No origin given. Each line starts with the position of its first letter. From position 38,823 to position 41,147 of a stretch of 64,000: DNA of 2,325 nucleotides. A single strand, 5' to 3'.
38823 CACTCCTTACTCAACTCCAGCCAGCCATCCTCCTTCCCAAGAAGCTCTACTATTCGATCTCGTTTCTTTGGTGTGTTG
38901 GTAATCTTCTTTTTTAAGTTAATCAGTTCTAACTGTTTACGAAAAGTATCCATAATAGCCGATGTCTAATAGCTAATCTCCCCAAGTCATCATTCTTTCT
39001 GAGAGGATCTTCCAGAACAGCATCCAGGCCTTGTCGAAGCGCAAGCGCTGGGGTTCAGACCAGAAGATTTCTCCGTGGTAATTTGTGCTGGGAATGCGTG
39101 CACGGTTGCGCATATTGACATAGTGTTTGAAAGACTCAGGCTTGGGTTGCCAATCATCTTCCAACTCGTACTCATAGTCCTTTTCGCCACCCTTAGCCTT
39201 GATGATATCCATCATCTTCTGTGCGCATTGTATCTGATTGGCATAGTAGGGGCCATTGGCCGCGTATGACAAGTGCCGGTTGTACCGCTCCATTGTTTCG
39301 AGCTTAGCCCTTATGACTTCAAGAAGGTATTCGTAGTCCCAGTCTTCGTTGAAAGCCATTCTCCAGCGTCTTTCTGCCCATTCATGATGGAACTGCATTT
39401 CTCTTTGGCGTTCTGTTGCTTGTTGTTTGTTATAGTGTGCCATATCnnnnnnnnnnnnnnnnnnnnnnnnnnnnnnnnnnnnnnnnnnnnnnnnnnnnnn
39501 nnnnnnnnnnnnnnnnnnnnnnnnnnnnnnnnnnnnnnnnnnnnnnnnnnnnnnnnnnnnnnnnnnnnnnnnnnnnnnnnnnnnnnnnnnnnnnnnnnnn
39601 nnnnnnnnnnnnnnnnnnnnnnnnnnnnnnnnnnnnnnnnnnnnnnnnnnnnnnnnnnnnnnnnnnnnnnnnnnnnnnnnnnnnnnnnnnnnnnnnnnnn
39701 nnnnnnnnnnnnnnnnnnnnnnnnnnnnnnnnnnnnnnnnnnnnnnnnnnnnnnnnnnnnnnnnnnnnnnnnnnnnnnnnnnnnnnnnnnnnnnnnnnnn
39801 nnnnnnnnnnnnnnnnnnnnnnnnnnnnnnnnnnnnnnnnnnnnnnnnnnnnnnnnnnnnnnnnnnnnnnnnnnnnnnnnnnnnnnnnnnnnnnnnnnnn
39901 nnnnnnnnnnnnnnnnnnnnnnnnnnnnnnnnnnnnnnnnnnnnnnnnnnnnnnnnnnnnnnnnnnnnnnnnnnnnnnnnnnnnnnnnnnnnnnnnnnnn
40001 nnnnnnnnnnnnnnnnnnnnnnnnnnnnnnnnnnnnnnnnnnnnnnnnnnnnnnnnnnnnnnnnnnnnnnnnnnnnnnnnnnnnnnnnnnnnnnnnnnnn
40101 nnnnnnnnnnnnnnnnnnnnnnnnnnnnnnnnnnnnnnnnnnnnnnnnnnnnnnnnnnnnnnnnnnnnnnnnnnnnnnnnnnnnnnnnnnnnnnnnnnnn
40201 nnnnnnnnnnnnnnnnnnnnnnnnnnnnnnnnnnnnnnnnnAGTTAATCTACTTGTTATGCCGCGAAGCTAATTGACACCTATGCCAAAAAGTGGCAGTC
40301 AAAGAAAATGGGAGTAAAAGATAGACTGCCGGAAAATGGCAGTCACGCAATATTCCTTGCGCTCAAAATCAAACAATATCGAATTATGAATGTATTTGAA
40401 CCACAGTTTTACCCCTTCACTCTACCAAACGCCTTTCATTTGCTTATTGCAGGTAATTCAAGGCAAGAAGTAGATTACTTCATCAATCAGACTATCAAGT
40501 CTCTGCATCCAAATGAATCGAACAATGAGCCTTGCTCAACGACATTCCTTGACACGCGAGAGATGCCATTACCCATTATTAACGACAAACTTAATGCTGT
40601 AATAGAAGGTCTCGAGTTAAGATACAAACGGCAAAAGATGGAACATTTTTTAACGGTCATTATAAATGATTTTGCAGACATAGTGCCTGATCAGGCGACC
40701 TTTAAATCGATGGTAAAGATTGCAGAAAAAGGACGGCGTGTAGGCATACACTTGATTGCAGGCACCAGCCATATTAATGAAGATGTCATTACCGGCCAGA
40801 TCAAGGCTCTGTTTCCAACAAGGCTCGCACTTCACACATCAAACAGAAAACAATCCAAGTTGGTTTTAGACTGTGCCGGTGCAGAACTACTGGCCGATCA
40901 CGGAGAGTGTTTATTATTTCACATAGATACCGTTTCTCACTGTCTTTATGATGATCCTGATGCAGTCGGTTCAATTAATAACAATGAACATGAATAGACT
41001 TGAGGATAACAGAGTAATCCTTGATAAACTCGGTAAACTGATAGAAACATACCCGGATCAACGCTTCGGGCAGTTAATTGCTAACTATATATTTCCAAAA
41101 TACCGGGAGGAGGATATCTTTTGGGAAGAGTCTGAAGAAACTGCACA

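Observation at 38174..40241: Tight three-gene operon (A 264 aa, B 156 aa, P2 259 aa) with no recognisable families except an LRR tail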

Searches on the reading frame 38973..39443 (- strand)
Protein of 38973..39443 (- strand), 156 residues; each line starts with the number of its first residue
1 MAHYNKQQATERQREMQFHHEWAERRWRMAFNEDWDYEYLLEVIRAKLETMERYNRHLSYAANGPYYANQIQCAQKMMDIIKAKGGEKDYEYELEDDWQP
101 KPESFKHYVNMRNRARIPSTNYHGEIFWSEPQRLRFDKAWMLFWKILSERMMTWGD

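Call 3: search_protein_families(library=pfam, proteins=[window:38973-39443:-], max_evalue=1)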
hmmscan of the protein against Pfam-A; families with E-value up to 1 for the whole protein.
window:38973-39443:- (156 aa): 0 families

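Call 7: search_protein_families(library=phrogs, proteins=[window:38973-39443:-], max_evalue=0.1)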
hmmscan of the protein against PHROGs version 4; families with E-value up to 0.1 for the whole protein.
window:38973-39443:- (156 aa): 1 family
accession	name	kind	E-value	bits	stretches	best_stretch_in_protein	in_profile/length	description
phrog_834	-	unknown function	0.012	17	1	69-113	45-93/109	-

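Call 8: search_protein_families(library=padloc, proteins=[window:38973-39443:-], max_evalue=0.1)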
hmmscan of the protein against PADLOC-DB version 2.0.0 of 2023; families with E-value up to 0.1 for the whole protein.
window:38973-39443:- (156 aa): 0 families

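Call 9: search_protein_families(library=ncbifam, proteins=[window:38973-39443:-], max_evalue=0.1)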
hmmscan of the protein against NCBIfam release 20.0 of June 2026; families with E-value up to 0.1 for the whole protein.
window:38973-39443:- (156 aa): 0 families

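Call 33: find_homologous_proteins(query=window:38973-39443:-, max_evalue=0.001)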
Query window:38973-39443:- (156 aa): 42 proteins with E <= 0.001 among 49 candidates.
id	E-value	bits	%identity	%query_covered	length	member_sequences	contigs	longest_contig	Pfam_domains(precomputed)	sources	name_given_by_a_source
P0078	9.8e-104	362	100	100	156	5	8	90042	-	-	-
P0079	2.9e-61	224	63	100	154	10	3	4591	-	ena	-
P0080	1.8e-58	215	65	100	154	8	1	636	-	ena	-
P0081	3.6e-58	214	64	100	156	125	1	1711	-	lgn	-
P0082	4.0e-58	214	63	100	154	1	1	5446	-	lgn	-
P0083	6.1e-58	214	64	100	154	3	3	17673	-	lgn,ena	-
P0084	1.2e-55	206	62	100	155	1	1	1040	-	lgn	-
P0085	2.2e-55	205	63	100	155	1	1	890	-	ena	-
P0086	5.4e-55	204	63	100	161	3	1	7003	-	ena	-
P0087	7.1e-55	204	66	93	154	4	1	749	-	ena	-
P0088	7.5e-55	203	66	88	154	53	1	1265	-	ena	-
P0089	2.3e-54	202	64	93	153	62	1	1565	-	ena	-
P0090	4.6e-54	201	61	100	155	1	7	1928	-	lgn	-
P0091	6.8e-54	200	62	97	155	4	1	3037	-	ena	-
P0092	9.0e-54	200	61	100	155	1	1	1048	-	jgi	jgi:hypothetical protein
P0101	1.1e-52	196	58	100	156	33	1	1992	PF23590.2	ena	-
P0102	1.9e-52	196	60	100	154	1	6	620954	-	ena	-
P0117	2.9e-40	156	49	100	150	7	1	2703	-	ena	-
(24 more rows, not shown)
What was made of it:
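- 38973..39443 (-): Gene B (156 aa): helical, Trp/Tyr-rich partner that always lies directly downstream of A. 42 homologue clusters (call 33).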

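Call 34: search_protein_families(library=pfam, proteins=[P0101, P0079, P0102, P0117], max_evalue=1)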
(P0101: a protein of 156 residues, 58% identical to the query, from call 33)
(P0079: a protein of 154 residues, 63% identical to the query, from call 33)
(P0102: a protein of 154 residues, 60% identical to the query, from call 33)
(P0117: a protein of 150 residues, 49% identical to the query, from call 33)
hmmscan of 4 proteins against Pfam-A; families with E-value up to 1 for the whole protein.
P0101 (156 aa): 2 families
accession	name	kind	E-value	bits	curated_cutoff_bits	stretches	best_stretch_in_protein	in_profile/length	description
PF23590.1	NOT1_connector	-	2.2e-05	24.5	27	1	17-91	94-173/207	CCR4-NOT transcription complex subunit 1, NOT1_connector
PF25097.1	ARM_Cnot1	-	0.0034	17.5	27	1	40-86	113-159/201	Cnot1 ARM repeat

P0079 (154 aa): 0 families

P0102 (154 aa): 0 families

P0117 (150 aa): 0 families

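Call 45: find_encoding_contigs(protein=P0078, flank=10000, max_places=8)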
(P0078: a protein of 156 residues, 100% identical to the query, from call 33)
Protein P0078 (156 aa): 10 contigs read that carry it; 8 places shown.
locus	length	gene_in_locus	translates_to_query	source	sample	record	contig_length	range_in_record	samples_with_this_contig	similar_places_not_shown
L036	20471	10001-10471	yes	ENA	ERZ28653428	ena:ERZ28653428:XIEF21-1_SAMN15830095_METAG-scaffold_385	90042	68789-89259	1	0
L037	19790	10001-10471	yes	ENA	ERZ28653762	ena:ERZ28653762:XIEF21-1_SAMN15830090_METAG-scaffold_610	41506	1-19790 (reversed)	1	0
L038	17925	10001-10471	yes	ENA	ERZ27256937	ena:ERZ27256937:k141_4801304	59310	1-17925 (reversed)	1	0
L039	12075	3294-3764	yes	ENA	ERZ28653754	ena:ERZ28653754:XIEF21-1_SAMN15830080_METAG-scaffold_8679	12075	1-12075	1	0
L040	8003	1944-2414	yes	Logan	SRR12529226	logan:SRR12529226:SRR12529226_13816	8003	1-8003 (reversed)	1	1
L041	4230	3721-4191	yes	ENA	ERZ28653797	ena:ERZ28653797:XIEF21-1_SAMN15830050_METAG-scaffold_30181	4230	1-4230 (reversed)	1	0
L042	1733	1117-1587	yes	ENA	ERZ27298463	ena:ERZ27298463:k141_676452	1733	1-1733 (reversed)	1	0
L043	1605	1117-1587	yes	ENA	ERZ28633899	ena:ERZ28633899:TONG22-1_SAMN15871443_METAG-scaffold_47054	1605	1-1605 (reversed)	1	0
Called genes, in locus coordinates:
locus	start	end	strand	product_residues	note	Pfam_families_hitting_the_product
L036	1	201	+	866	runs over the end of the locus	PF25788:Ig_Rha78A_N, PF08531:Bac_rhamnosid_N, PF05592:Bac_rhamnosid, PF17389:Bac_rhamnosid6H, PF17390:Bac_rhamnosid_C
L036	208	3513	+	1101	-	PF17132:Glyco_hydro_106, PF22666:Glyco_hydro_2_N2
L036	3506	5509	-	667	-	-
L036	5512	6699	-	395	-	-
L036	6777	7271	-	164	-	PF00929:RNase_T, PF16473:Rv2179c-like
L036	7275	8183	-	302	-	PF13280:WYL, PF25583:WCX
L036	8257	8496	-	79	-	-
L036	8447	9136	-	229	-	-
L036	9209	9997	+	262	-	-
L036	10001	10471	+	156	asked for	-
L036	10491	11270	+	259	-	-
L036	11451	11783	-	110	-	PF13560:HTH_31 (weak), PF13744:HTH_37 (weak), PF17762:HTH_ParB (weak), PF01381:HTH_3, PF13443:HTH_26 (weak)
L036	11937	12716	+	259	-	-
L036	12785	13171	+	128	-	-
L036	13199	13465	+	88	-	-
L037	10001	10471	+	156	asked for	-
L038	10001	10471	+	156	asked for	-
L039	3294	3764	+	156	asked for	-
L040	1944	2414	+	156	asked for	-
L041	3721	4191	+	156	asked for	-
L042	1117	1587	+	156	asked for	-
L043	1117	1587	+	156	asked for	-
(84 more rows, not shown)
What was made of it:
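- Checked: The same three genes are called on independent metagenome contigs that carry the same island (call 45).
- The island holds HigBA and ParDE (call 45).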

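Call 68: predict_structure(alignment_id=A4)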
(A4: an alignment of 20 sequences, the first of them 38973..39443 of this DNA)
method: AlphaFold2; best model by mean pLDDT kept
length: 156 residues; sequences in the alignment: 20
mean_pLDDT: 67.0   pTM: 0.53
mean pLDDT of the five models: 67.0, 60.9, 57.4, 54.1, 52.7
residues with pLDDT >= 90: 0; 70-90: 72; 50-70: 70; < 50: 14
segments of 3 or more residues with pLDDT < 50: 92-95, 154-156
pLDDT, mean of each block of 10 residues (from residue 1): 72 65 56 61 82 76 81 85 66 51 55 56 62 75 73 48
secondary structure, 60 per line:
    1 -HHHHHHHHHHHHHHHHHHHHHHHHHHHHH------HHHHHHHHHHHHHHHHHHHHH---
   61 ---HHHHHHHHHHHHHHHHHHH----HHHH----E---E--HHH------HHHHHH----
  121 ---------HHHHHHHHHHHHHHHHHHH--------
elements in order: H2-30 H37-57 H64-82 H87-90 H111-116 H130-148
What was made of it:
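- The B model has low confidence (pLDDT 67, call 68).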

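Call 70: search_solved_structures(query=A4, max_evalue=10)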
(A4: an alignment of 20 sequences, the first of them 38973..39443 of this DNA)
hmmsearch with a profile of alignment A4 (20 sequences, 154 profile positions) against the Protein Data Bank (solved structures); distinct sequences matched with E-value up to 10: 5.
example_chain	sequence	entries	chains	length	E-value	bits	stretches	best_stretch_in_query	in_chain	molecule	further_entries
5cwg_A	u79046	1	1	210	0.0025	20.7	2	64-119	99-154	Designed helical repeat protein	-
5cwc_A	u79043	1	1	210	0.012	18.5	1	64-119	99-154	Designed helical repeat protein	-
8kdb_B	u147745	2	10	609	0.12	15.3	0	42-100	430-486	Phosphoprotein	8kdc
4c0d_A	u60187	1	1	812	0.42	13.5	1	33-117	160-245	CCR4-NOT TRANSCRIPTION COMPLEX SUBUNIT 1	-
2pql_A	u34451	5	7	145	0.61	12.9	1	61-111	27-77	D7r4 protein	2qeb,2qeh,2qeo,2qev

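Call 73: fold_search(model_id=the predicted structure, library=pdb)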
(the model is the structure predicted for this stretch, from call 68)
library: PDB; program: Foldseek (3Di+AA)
matches with E <= 10: 3; with E <= 0.001: 0
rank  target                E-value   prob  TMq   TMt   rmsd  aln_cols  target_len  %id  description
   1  9bqx_A                4.7e+00  0.04  0.19  0.14  26.2       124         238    6  Membrane-bound AMPH-1 tube in the presence of GTP (released 2025-05-14)
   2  9rgz_A                7.9e+00  0.05  0.22  0.32   7.9       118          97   11  X-ray crystal structure of a de novo designed single-chain antiparallel 3-helix coiled-coil bundle, sc-apCC3-CW-2NTT (released 2025-09-03)
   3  6osa_R                8.7e+00  0.10  0.28  0.14   9.7       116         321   13  human Neurotensin Receptor 1 (hNTSR1) - Gi1 Protein Complex in non-canonical conformation (NC state) (released 2019-07-10)
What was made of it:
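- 38973..39443 (-): AF2 model has pLDDT 67 and is all helical (call 68); there is no Foldseek match (call 73).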

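Call 80: search_protein_families(library=pfam, alignment_id=A4, max_evalue=0.1)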
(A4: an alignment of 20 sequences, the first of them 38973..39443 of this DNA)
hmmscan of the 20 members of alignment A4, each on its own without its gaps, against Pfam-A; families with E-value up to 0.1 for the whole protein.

A. member 1, window:38973-39443:- (156 aa): 0 families

B. families by the number of members that match (of 20 scanned): 4 families
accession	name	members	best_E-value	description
PF23590.1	NOT1_connector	3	2.2e-05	CCR4-NOT transcription complex subunit 1, NOT1_connector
PF25097.1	ARM_Cnot1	3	0.0008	Cnot1 ARM repeat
PF14607.12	GxDLY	1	0.016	N-terminus of Esterase_SGNH_hydro-type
PF14823.11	Sirohm_synth_C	1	0.084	Sirohaem biosynthesis protein C-terminal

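Call 81: find_encoding_contigs(protein=P0102, flank=8000, max_places=3)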
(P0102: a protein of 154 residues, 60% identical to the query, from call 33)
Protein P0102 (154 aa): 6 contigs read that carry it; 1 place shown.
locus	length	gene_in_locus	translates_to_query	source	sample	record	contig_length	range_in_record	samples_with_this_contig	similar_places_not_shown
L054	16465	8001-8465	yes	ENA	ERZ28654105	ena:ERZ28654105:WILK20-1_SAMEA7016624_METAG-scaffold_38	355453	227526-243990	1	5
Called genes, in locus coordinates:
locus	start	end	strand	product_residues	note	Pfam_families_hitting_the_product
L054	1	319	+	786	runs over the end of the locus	PF13855:LRR_8 (faint), PF13306:LRR_5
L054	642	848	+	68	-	-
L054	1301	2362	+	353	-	PF17761:DUF1016_N, PF06250:YhcG_C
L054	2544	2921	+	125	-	-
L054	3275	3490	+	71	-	PF01256:Carb_kinase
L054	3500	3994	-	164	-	PF00929:RNase_T, PF16473:Rv2179c-like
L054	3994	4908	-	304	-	PF13280:WYL, PF25583:WCX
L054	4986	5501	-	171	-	-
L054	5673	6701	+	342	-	-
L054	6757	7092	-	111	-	-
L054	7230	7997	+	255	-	-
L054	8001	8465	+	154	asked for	-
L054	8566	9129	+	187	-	-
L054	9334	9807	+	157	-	-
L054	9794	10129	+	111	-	-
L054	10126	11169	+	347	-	PF03796:DnaB_C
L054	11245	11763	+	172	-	-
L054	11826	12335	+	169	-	PF00149:Metallophos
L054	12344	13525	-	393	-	PF14281:PDDEXK_4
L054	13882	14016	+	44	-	-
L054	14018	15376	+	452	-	-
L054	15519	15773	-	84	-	PF13384:HTH_23 (faint), PF13518:HTH_28 (weak)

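Call 87: search_protein_families(library=ncbifam, proteins=[L054:5673-6701:+], max_evalue=0.001)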
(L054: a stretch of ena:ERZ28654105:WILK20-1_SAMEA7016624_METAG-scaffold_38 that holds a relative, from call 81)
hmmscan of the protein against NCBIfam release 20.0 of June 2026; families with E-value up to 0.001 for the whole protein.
L054:5673-6701:+ (342 aa): 0 families

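Call 96: search_dna_similar(query=window:38973-39443:-, collection=phages, mode=protein, max_evalue=0.001, max_rows=10)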
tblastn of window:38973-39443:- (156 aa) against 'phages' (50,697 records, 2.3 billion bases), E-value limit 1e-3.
No match.

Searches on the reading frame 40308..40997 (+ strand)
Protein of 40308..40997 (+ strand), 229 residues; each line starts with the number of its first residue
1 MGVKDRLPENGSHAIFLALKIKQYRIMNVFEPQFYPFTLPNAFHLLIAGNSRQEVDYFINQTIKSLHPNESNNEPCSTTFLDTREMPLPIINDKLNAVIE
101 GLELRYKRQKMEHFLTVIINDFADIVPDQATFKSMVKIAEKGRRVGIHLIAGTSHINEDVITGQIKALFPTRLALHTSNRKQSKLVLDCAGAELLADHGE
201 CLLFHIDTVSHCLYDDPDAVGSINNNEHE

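Call 3: search_protein_families(library=pfam, proteins=[window:40308-40997:+], max_evalue=1)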
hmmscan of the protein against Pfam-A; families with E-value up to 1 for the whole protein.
window:40308-40997:+ (229 aa): 1 family
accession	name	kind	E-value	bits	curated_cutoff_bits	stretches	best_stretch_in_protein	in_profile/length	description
PF01580.24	FtsK_SpoIIIE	-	0.11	12.3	24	1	105-153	162-216/221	FtsK/SpoIIIE family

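Call 7: search_protein_families(library=phrogs, proteins=[window:40308-40997:+], max_evalue=0.1)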
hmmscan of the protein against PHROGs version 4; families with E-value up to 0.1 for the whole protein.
window:40308-40997:+ (229 aa): 2 families
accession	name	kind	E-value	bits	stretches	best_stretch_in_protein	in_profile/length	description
phrog_1358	-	moron, auxiliary metabolic gene and host takeover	1.7e-15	56.6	1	109-203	701-800/1382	FtsK/SpoIIIE-like protein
phrog_3551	-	moron, auxiliary metabolic gene and host takeover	2.5e-07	30.1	1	113-187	538-613/758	FtsK/SpoIIIE-like protein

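Call 8: search_protein_families(library=padloc, proteins=[window:40308-40997:+], max_evalue=0.1)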
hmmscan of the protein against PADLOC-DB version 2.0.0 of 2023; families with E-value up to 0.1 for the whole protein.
window:40308-40997:+ (229 aa): 4 families
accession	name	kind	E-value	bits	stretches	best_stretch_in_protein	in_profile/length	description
PDLC04140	mad8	-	8.3e-12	43.2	1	111-202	185-285/314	mads_8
PDLC02804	SspH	-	2.6e-10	36.4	1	135-207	1466-1538/1561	SspH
PDLC02806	SspH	-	1.8e-07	27.1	1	134-200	1668-1734/1766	SspH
PDLC01427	Csx1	-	0.023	12.1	1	94-172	112-186/332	CAS-III; associated_signaling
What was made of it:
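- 40386..40997 (+): FtsK/SpoIIIE-like motor-domain protein (203 aa) with a degenerate Walker A motif (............). It is the first gene of the divergent arm. PHROG FtsK-like hit at 1.7e-15; PADLOC mad8 and SspH hits (calls 7, 8).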

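Call 9: search_protein_families(library=ncbifam, proteins=[window:40308-40997:+], max_evalue=0.1)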
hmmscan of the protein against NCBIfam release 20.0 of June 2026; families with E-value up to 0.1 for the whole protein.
window:40308-40997:+ (229 aa): 4 families
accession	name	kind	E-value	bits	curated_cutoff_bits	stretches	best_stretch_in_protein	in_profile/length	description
NF007615.0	PRK10263.1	equivalog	2.3e-13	48.8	1566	1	107-202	1134-1231/1355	DNA translocase FtsK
TIGR03928.1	T7_EssCb_Firm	equivalog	1.9e-06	25.8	778.4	1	106-192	569-658/1296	type VII secretion protein EssC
TIGR03924.1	T7SS_EccC_a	equivalog_domain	1.3e-05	24.2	509.15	1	114-203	564-654/673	type VII secretion protein EccCa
TIGR03925.1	T7SS_EccC_b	equivalog_domain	0.0023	16.3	346.55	1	117-185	190-257/564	type VII secretion protein EccCb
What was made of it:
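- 40386..40997 (+): NCBIfam FtsK at 2.3e-13 (call 9).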
